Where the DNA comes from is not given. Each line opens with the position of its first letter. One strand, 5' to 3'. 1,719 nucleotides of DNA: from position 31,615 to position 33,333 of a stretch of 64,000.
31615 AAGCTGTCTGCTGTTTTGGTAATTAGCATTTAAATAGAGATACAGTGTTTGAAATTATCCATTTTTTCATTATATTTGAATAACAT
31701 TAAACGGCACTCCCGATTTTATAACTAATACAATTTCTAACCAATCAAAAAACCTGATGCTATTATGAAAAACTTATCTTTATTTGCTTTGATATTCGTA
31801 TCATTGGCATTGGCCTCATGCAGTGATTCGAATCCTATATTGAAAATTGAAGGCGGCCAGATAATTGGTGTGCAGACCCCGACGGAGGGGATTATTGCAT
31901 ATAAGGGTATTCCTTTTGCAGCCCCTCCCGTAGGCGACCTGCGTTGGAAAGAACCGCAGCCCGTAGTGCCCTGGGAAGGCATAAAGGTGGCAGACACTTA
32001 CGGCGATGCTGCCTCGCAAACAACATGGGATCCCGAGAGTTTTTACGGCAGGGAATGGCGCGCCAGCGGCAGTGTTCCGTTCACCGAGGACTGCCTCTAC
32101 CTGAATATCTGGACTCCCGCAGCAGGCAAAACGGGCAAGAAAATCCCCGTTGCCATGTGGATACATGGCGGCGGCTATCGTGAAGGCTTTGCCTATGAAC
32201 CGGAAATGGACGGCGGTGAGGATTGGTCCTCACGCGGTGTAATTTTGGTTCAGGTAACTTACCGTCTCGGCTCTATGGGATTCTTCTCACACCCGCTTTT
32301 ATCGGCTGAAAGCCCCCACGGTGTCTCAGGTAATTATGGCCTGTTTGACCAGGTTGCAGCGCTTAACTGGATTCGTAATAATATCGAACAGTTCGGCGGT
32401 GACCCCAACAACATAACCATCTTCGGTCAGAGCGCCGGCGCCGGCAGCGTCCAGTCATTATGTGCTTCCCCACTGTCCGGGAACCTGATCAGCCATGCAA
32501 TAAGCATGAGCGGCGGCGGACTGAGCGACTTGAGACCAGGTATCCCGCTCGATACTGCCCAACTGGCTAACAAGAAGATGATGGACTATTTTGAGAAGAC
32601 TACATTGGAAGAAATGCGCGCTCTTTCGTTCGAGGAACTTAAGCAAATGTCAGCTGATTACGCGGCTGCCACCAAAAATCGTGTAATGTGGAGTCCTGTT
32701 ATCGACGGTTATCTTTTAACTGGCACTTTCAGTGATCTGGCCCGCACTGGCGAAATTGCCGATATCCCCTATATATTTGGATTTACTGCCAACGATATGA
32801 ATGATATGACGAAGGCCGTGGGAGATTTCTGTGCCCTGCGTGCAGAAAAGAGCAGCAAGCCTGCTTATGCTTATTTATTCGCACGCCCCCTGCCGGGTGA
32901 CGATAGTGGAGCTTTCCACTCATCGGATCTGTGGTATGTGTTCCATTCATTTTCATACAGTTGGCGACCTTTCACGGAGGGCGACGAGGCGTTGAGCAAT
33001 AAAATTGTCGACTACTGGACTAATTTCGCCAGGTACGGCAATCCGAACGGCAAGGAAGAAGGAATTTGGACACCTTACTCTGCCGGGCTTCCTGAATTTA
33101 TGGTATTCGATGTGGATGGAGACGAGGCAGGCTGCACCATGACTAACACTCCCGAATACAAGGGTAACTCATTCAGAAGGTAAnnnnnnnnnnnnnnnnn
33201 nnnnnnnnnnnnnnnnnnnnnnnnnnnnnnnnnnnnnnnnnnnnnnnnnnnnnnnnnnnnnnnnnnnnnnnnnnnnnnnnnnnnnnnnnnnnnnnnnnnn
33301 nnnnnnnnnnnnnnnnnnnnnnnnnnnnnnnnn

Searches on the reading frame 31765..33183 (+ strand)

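Call 60: search_protein_families(library=pfam, proteins=[window:31765-33183:+], max_evalue=0.01)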
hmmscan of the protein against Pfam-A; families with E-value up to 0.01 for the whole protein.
window:31765-33183:+ (472 aa): 3 families
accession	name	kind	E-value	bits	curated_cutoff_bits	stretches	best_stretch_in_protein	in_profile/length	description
PF00135.34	COesterase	-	1.4e-99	334.8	27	2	23-349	2-321/515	Carboxylesterase family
PF20434.5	BD-FAE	-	8.4e-10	38.9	26.8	1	113-226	1-100/215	BD-FAE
PF07859.19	Abhydrolase_3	-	1.6e-06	28.5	25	1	195-281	51-144/210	alpha/beta hydrolase fold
